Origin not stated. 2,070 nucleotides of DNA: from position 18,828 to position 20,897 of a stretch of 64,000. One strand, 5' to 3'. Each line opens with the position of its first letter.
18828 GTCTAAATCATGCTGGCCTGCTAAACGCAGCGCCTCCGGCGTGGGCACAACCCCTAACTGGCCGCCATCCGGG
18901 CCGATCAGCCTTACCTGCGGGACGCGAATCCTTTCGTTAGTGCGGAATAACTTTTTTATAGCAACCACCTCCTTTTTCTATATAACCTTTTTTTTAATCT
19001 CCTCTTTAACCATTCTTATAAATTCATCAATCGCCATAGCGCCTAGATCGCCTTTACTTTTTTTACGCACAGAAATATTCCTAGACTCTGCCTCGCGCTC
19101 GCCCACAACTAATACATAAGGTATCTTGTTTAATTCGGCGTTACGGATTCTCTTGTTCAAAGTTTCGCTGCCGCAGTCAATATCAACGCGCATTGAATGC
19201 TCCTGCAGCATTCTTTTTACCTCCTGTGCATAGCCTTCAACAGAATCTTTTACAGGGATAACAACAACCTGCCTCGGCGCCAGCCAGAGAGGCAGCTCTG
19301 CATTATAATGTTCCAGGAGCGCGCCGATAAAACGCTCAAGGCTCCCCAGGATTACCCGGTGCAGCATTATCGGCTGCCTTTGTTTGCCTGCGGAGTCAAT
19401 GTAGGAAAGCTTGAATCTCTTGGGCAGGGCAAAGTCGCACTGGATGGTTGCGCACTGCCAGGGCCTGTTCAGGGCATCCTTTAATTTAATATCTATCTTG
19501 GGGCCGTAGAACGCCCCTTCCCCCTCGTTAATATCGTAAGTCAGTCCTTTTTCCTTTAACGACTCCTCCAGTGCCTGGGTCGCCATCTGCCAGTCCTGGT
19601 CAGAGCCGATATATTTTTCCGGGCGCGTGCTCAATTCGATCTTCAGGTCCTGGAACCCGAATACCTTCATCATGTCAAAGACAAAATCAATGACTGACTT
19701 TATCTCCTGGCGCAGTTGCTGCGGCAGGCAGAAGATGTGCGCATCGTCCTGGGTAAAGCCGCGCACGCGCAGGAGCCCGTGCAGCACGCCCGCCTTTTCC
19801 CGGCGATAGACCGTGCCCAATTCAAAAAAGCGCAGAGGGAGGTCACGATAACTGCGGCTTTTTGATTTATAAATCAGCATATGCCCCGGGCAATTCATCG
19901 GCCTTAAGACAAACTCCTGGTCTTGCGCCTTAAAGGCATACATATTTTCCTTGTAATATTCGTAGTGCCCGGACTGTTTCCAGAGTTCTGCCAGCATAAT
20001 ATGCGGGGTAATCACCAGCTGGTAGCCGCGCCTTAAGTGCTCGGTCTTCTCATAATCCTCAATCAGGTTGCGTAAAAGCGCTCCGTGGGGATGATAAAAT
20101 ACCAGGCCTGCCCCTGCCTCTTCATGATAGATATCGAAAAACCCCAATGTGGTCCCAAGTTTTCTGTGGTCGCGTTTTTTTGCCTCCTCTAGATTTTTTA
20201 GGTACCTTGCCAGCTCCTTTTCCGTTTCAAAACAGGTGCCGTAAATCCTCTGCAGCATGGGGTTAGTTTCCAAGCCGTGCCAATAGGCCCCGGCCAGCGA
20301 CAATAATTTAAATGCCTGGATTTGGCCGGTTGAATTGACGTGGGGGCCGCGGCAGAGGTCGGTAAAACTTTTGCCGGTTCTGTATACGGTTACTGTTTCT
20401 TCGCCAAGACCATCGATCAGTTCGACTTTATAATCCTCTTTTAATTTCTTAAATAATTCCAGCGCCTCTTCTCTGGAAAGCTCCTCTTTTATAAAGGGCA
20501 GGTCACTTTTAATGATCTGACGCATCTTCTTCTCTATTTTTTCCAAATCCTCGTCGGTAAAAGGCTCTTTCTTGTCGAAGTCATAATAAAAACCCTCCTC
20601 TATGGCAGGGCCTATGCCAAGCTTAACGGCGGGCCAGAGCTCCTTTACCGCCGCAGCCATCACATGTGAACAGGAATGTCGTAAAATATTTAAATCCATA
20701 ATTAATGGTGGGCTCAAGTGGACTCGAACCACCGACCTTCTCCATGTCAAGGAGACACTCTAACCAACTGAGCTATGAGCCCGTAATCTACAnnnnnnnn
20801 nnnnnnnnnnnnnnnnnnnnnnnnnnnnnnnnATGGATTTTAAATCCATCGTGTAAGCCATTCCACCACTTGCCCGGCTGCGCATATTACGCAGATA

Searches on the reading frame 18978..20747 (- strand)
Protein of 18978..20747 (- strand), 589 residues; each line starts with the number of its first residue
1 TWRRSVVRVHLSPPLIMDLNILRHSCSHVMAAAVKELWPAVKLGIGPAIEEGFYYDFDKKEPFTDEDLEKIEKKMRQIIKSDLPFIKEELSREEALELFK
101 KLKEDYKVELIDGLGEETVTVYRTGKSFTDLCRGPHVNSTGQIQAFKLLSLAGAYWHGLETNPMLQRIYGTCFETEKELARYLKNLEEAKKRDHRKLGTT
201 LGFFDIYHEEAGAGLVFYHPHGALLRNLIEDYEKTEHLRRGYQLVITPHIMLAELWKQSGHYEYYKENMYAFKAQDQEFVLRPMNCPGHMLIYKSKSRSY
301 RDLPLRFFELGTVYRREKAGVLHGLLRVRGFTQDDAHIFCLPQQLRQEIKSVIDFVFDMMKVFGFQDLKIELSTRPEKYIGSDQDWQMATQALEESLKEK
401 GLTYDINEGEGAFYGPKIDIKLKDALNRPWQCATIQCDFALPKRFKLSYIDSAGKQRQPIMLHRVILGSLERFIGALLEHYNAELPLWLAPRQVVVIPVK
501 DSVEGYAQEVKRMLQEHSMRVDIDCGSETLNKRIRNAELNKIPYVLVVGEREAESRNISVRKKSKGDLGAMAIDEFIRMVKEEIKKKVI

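Call 20: search_protein_families(library=pfam, proteins=[window:18978-20747:-], max_evalue=0.001)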
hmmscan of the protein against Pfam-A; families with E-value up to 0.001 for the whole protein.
window:18978-20747:- (589 aa): 3 families
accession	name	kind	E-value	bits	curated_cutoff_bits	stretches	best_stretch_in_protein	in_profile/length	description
PF00587.30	tRNA-synt_2b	-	1.2e-47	162.7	29.3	1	271-481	2-179/179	tRNA synthetase class II core domain (G, H, P, S and T)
PF03129.25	HGTP_anticodon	-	6.1e-23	81.2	21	1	493-582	1-93/94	Anticodon binding domain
PF07973.19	tRNA_SAD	-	1.4e-15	57.4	24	1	119-169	1-44/44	Threonyl and Alanyl tRNA synthetase second additional domain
